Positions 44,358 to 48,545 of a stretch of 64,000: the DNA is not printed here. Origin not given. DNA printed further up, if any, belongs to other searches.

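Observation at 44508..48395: Processive GT2 glycan synthase fused in one polypeptide to two glycoside-hydrolase-like modules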

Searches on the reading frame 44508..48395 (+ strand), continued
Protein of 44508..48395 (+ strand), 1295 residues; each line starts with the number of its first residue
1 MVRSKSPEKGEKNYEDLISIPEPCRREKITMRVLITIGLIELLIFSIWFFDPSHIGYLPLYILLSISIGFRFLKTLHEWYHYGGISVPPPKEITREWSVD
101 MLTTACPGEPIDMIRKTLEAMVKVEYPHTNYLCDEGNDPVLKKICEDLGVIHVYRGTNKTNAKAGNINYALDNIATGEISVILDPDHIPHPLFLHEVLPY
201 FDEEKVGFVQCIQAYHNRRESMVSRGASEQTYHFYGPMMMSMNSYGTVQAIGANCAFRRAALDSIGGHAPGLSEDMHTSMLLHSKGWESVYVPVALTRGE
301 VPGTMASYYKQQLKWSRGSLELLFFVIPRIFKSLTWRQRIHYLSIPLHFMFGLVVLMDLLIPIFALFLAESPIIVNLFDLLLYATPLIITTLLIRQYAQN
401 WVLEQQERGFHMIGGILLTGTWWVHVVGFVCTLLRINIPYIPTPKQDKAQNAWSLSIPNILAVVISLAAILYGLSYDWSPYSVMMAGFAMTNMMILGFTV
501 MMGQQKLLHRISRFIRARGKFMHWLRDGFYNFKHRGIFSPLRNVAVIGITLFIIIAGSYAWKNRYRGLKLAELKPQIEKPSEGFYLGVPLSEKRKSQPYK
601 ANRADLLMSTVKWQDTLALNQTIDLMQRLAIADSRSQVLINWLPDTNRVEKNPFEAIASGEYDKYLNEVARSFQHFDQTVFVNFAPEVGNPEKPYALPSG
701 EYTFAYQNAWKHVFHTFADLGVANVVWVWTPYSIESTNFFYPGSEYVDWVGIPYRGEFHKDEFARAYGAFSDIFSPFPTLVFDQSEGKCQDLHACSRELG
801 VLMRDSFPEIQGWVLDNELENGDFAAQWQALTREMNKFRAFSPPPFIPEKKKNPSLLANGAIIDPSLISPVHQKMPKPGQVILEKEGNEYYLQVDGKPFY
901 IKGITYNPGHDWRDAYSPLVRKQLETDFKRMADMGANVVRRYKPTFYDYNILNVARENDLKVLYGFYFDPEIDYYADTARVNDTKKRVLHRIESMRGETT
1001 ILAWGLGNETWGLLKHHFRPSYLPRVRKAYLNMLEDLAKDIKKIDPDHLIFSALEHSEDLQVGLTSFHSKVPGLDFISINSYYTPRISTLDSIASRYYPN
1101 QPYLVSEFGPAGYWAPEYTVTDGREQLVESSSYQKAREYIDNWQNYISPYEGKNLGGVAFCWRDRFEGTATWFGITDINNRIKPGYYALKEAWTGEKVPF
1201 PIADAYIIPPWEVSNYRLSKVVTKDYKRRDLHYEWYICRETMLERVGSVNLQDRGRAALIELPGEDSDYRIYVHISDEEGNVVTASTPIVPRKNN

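Call 7: find_homologous_proteins(query=window:44508-48395:+, max_evalue=0.00001)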
Query window:44508-48395:+ (1295 aa): 1608 proteins with E <= 0.00001 among 6921 candidates; the best 120 are listed.
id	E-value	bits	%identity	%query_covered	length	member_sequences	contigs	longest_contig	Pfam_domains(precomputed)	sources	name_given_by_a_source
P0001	0.0e+0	2994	100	98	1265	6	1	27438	PF13632.13,PF13506.14,PF13641.13,PF03552.21,PF02156.22,PF00535.33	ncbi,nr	ncbi:MAG: glycosyltransferase [Bacteroidetes bacterium]|nr:glycosyltransferase [Bacteroidota bacteri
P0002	0.0e+0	2292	72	100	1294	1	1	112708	PF13632.13,PF13506.14,PF13641.13,PF03552.21,PF02156.22,PF00535.33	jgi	jgi:cellulose synthase (UDP-forming)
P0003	0.0e+0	1463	51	98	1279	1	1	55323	PF13632.13,PF13506.14,PF13641.13,PF03552.21,PF03198.21,PF02156.22,PF02836.24,PF00535.33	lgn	-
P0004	0.0e+0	1458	51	98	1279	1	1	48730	PF13632.13,PF13506.14,PF13641.13,PF03552.21,PF03198.21,PF02156.22,PF02836.24,PF00535.33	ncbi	ncbi:MAG: glycosyltransferase [Bacteroidia bacterium]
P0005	0.0e+0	1262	46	99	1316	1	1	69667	PF13632.13,PF13506.14,PF13641.13,PF03552.21,PF00535.33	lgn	-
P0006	0.0e+0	1239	45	96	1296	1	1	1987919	PF13632.13,PF13506.14,PF13641.13,PF03552.21,PF02156.22,PF02836.24,PF00535.33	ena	-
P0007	0.0e+0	1231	45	98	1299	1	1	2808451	PF13632.13,PF13506.14,PF13641.13,PF03552.21,PF03198.21,PF02836.24,PF00535.33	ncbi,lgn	ncbi:MAG: glycosyltransferase [Bacteroidia bacterium]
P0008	0.0e+0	1230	46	99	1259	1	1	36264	PF13632.13,PF13506.14,PF13641.13,PF03552.21,PF02836.24,PF00535.33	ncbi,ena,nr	ncbi:MAG: glycosyltransferase [Bacteroidia bacterium]|nr:glycosyltransferase [Bacteroidia bacterium]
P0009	0.0e+0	1223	44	98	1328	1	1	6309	PF13632.13,PF13506.14,PF13641.13,PF03552.21,PF02156.22,PF00535.33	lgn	-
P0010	0.0e+0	1223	45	97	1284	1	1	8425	PF13632.13,PF13506.14,PF13641.13,PF03552.21,PF03198.21,PF02836.24,PF00535.33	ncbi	-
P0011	0.0e+0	1220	44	98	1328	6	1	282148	PF13632.13,PF13506.14,PF13641.13,PF03552.21,PF00535.33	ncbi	ncbi:MAG: glycosyltransferase family 2 protein [Bacteroidota bacterium]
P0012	0.0e+0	1214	45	98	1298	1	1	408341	PF13632.13,PF13506.14,PF13641.13,PF03552.21,PF03198.21,PF02836.24,PF00535.33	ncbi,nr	ncbi:MAG: glycosyltransferase [Bacteroidia bacterium]|nr:glycosyltransferase [Bacteroidia bacterium]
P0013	0.0e+0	1208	43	99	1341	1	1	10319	PF13632.13,PF13506.14,PF13641.13,PF03552.21,PF03198.21,PF02156.22,PF02836.24,PF00535.33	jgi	jgi:cellulose synthase (UDP-forming)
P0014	0.0e+0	1205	44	99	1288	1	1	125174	PF13632.13,PF13506.14,PF13641.13,PF03552.21,PF03198.21,PF02836.24,PF00535.33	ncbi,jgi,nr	ncbi:MAG: family 2 glycosyl transferase [Bacteroidetes bacterium]|jgi:cellulose synthase/poly-beta-1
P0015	0.0e+0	1195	44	98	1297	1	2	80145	PF13632.13,PF13506.14,PF13641.13,PF03552.21,PF03198.21,PF02836.24,PF00535.33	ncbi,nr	ncbi:MAG: glycosyltransferase [Bacteroidetes bacterium]|nr:glycosyltransferase [Bacteroidota bacteri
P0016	0.0e+0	1193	43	97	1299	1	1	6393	PF13632.13,PF13506.14,PF13641.13,PF03552.21,PF02156.22,PF00535.33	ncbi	ncbi:MAG: glycosyltransferase family 2 protein [Bacteroidota bacterium]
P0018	0.0e+0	1189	43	98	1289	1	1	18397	PF13632.13,PF13506.14,PF13641.13,PF03552.21,PF03198.21,PF02156.22,PF02836.24,PF00535.33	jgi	jgi:cellulose synthase (UDP-forming)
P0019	0.0e+0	1188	43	99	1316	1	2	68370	PF13632.13,PF13506.14,PF13641.13,PF03552.21,PF02156.22,PF00535.33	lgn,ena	-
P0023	0.0e+0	1181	41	99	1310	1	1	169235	PF13632.13,PF13506.14,PF13641.13,PF03552.21,PF02156.22,PF00535.33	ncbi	-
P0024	0.0e+0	1181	43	99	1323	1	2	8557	PF13632.13,PF13506.14,PF13641.13,PF03552.21,PF03198.21,PF02156.22,PF02836.24,PF00535.33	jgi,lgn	jgi:cellulose synthase (UDP-forming)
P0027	0.0e+0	1176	43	99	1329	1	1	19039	PF13632.13,PF13506.14,PF13641.13,PF03552.21,PF03198.21,PF02156.22,PF00535.33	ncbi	-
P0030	0.0e+0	1172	44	98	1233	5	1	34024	PF13632.13,PF13506.14,PF13641.13,PF03552.21,PF03198.21,PF02836.24,PF00535.33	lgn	-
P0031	0.0e+0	1172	44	97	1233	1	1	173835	PF13632.13,PF13506.14,PF13641.13,PF03552.21,PF02836.24,PF00535.33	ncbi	ncbi:MAG: hypothetical protein OHK0039_05430 [Bacteroidia bacterium]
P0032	0.0e+0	1171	43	98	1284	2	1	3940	PF13632.13,PF13506.14,PF13641.13,PF03552.21,PF03198.21,PF02156.22,PF02836.24,PF00535.33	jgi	jgi:cellulose synthase (UDP-forming)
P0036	0.0e+0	1169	43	98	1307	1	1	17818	PF13632.13,PF13506.14,PF13641.13,PF03552.21,PF02156.22,PF02836.24,PF14488.13,PF00535.33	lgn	-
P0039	0.0e+0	1165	42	100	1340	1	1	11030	PF13632.13,PF13506.14,PF13641.13,PF03552.21,PF03198.21,PF02156.22,PF02836.24,PF14488.13,PF00535.33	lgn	-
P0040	0.0e+0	1165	44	98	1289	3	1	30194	PF13632.13,PF13506.14,PF13641.13,PF03552.21,PF03198.21,PF02156.22,PF02836.24,PF00535.33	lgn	-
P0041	0.0e+0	1164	42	99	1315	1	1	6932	PF13632.13,PF13506.14,PF13641.13,PF03552.21,PF03198.21,PF02156.22,PF02836.24,PF00535.33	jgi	jgi:cellulose synthase (UDP-forming)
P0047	0.0e+0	1160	43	100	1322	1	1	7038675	PF13632.13,PF13506.14,PF13641.13,PF03552.21,PF03198.21,PF02156.22,PF02836.24,PF00535.33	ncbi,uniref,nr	ncbi:cellulose synthase [Adhaeribacter arboris]|uniref:Cellulose synthase n=1 Tax=Adhaeribacter arbo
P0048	0.0e+0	1160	41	99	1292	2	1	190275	PF13632.13,PF13506.14,PF13641.13,PF03552.21,PF02156.22,PF02836.24,PF00535.33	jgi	jgi:cellulose synthase/poly-beta-1,6-N-acetylglucosamine synthase-like glycosyltransferase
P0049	0.0e+0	1159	42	98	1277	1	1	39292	PF13632.13,PF13506.14,PF13641.13,PF03552.21,PF03198.21,PF02156.22,PF02836.24,PF00535.33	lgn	-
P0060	0.0e+0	1155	42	98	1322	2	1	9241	PF13632.13,PF13506.14,PF13641.13,PF03552.21,PF03198.21,PF02156.22,PF02836.24,PF00535.33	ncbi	-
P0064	0.0e+0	1152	43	97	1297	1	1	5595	PF13632.13,PF13506.14,PF13641.13,PF03552.21,PF03198.21,PF02156.22,PF02836.24,PF00535.33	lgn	-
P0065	0.0e+0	1151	44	98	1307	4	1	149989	PF13632.13,PF13506.14,PF13641.13,PF03552.21,PF02156.22,PF02836.24,PF00535.33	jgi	jgi:hypothetical protein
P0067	0.0e+0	1151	43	97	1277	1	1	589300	PF13632.13,PF13506.14,PF13641.13,PF03552.21,PF03198.21,PF02156.22,PF02836.24,PF00535.33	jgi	jgi:cellulose synthase/poly-beta-1,6-N-acetylglucosamine synthase-like glycosyltransferase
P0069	0.0e+0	1151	43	98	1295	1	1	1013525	PF13632.13,PF13506.14,PF13641.13,PF03552.21,PF03198.21,PF02156.22,PF02836.24,PF00535.33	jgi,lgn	jgi:cellulose synthase/poly-beta-1,6-N-acetylglucosamine synthase-like glycosyltransferase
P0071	0.0e+0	1146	42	98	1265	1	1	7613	PF13632.13,PF13506.14,PF13641.13,PF03552.21,PF03198.21,PF02156.22,PF02836.24,PF00535.33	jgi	jgi:cellulose synthase (UDP-forming)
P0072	0.0e+0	1146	43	99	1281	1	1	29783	PF13632.13,PF13506.14,PF13641.13,PF03552.21,PF03198.21,PF02156.22,PF02836.24,PF00535.33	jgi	jgi:cellulose synthase/poly-beta-1,6-N-acetylglucosamine synthase-like glycosyltransferase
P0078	0.0e+0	1141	42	99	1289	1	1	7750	PF13632.13,PF13506.14,PF13641.13,PF03552.21,PF03198.21,PF02156.22,PF02836.24,PF00535.33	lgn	-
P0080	0.0e+0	1139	43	99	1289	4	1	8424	PF13632.13,PF13506.14,PF13641.13,PF03552.21,PF02156.22,PF02836.24,PF00535.33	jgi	jgi:cellulose synthase (UDP-forming)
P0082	0.0e+0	1138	42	99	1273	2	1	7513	PF13632.13,PF13506.14,PF13641.13,PF03552.21,PF02156.22,PF02836.24,PF00535.33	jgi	jgi:cellulose synthase (UDP-forming)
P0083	0.0e+0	1138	42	98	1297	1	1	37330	PF13632.13,PF13506.14,PF13641.13,PF03552.21,PF02156.22,PF02836.24,PF00535.33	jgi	-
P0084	0.0e+0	1138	42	98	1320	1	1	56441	PF13632.13,PF13506.14,PF13641.13,PF03552.21,PF02156.22,PF02836.24,PF00535.33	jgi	jgi:cellulose synthase (UDP-forming)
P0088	0.0e+0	1136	44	97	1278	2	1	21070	PF13632.13,PF13506.14,PF13641.13,PF03552.21,PF03198.21,PF02156.22,PF02836.24,PF00535.33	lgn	-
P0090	0.0e+0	1135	42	100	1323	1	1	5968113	PF13632.13,PF13506.14,PF13641.13,PF03552.21,PF03198.21,PF02156.22,PF02836.24,PF00535.33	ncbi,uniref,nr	ncbi:glycosyltransferase [Adhaeribacter swui]|uniref:Glycosyltransferase n=1 Tax=Adhaeribacter swui 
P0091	0.0e+0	1135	42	99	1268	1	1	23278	PF13632.13,PF13506.14,PF13641.13,PF03552.21,PF03198.21,PF02156.22,PF02836.24,PF00535.33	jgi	jgi:cellulose synthase (UDP-forming)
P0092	0.0e+0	1135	43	99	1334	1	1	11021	PF13632.13,PF13506.14,PF13641.13,PF03552.21,PF03198.21,PF02156.22,PF02836.24,PF00535.33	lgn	-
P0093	0.0e+0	1133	42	99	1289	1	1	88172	PF13632.13,PF13506.14,PF13641.13,PF03552.21,PF02836.24,PF00535.33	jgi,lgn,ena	-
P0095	0.0e+0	1132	42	98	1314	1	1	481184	PF13632.13,PF13506.14,PF13641.13,PF03552.21,PF03198.21,PF02156.22,PF02836.24,PF00535.33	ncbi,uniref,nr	ncbi:glycosyltransferase [Pontibacter vulgaris]|uniref:glycosyltransferase n=1 Tax=Pontibacter vulga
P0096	0.0e+0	1130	42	99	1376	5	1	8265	PF13632.13,PF13506.14,PF13641.13,PF03552.21,PF03198.21,PF02836.24,PF00535.33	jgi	jgi:cellulose synthase (UDP-forming)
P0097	0.0e+0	1130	42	99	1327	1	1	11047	PF13632.13,PF13506.14,PF13641.13,PF03552.21,PF02156.22,PF02836.24,PF00535.33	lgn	-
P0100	0.0e+0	1128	42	98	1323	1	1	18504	PF13632.13,PF13506.14,PF13641.13,PF03552.21,PF03198.21,PF02156.22,PF02836.24,PF14488.13,PF00535.33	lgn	-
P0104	0.0e+0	1126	43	94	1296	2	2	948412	PF13632.13,PF13506.14,PF13641.13,PF03552.21,PF03198.21,PF02156.22,PF02836.24,PF00535.33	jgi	jgi:cellulose synthase/poly-beta-1,6-N-acetylglucosamine synthase-like glycosyltransferase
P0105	0.0e+0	1124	42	98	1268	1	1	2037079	PF13632.13,PF13506.14,PF13641.13,PF03552.21,PF03198.21,PF02156.22,PF02836.24,PF00535.33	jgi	jgi:cellulose synthase/poly-beta-1,6-N-acetylglucosamine synthase-like glycosyltransferase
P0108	0.0e+0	1124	42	99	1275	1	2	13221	PF13632.13,PF13506.14,PF13641.13,PF03552.21,PF02156.22,PF02836.24,PF00535.33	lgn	-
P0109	0.0e+0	1123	42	98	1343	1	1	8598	PF13632.13,PF13506.14,PF13641.13,PF03552.21,PF03198.21,PF02156.22,PF02836.24,PF00535.33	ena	-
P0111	0.0e+0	1123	42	98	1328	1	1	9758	PF13632.13,PF13506.14,PF13641.13,PF03552.21,PF03198.21,PF02156.22,PF02836.24,PF00535.33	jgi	jgi:cellulose synthase (UDP-forming)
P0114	0.0e+0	1123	43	99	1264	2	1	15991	PF13632.13,PF13506.14,PF13641.13,PF03552.21,PF02156.22,PF02836.24,PF00535.33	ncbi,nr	ncbi:MAG: glycosyltransferase [Bacteroidota bacterium]|nr:glycosyltransferase [Bacteroidota bacteriu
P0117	0.0e+0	1120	42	99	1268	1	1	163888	PF13632.13,PF13506.14,PF13641.13,PF03552.21,PF02156.22,PF02836.24,PF00535.33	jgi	jgi:cellulose synthase (UDP-forming)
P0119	0.0e+0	1119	41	98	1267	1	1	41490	PF13632.13,PF13506.14,PF13641.13,PF03552.21,PF02156.22,PF02836.24,PF00535.33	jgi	jgi:cellulose synthase/poly-beta-1,6-N-acetylglucosamine synthase-like glycosyltransferase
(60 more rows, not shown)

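Call 25: find_encoding_contigs(protein=P0002, flank=10000, max_places=2)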
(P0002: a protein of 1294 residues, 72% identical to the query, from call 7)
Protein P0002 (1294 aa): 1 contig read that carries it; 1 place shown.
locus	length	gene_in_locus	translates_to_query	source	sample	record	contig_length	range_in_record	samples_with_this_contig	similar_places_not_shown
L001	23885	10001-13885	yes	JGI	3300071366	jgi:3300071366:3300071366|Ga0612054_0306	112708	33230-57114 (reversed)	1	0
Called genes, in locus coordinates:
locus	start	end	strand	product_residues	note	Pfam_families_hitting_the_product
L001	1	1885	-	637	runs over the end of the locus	-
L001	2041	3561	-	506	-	PF02163:Peptidase_M50, PF13180:PDZ_2 (weak), PF17820:PDZ_6 (weak)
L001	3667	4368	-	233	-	PF01264:Chorismate_synt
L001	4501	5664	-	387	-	PF06808:DctM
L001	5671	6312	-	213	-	PF04290:DctQ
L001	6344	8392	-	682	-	PF13672:PP2C_2, PF08238:Sel1 (weak)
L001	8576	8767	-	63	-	-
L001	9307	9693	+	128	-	-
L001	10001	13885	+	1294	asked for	PF00535:Glycos_transf_2, PF13641:Glyco_tranf_2_3, PF13506:Glyco_transf_21, PF13632:Glyco_trans_2_3, PF03552:Cellulose_synt, PF02156:Glyco_hydro_26 (weak)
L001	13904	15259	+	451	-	PF02836:Glyco_hydro_2_C (weak)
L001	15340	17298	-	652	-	PF03150:CCP_MauG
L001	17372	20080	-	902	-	PF05787:PhoX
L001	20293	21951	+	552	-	PF13517:FG-GAP_3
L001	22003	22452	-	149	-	PF01551:Peptidase_M23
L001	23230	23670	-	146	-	PF09685:MamF_MmsF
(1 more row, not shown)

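Call 26: find_encoding_contigs(protein=P0047, flank=10000, max_places=2)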
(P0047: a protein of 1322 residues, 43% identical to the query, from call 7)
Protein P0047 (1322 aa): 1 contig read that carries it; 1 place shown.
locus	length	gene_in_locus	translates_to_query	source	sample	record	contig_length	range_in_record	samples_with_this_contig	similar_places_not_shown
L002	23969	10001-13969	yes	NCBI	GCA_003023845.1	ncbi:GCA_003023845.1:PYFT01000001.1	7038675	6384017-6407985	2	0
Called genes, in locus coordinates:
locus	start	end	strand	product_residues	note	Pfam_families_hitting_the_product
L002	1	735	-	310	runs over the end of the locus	PF00535:Glycos_transf_2, PF13641:Glyco_tranf_2_3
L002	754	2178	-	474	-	PF04932:Wzy_C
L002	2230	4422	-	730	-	-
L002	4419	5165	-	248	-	-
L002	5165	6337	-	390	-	PF02397:Bac_transf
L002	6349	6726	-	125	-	PF00072:Response_reg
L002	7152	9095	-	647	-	PF13188:PAS_8 (weak), PF02518:HATPase_c, PF00072:Response_reg, PF01627:Hpt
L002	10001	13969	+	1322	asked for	PF00535:Glycos_transf_2, PF13641:Glyco_tranf_2_3, PF13506:Glyco_transf_21, PF13632:Glyco_trans_2_3, PF03552:Cellulose_synt (weak), PF02156:Glyco_hydro_26 (weak), PF03198:Glyco_hydro_72, PF02836:Glyco_hydro_2_C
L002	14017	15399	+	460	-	PF02836:Glyco_hydro_2_C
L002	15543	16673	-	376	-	PF04055:Radical_SAM, PF06969:HemN_C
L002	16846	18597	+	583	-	PF07244:POTRA (faint)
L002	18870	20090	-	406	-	PF00149:Metallophos, PF12850:Metallophos_2 (faint), PF12320:SbcD_C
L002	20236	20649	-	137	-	PF00072:Response_reg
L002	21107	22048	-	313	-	PF00056:Ldh_1_N, PF03721:UDPG_MGDP_dh_N (weak), PF02866:Ldh_1_C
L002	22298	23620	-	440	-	PF01171:ATP_bind_3, PF28558:TilS_SCL, PF11734:TilS_C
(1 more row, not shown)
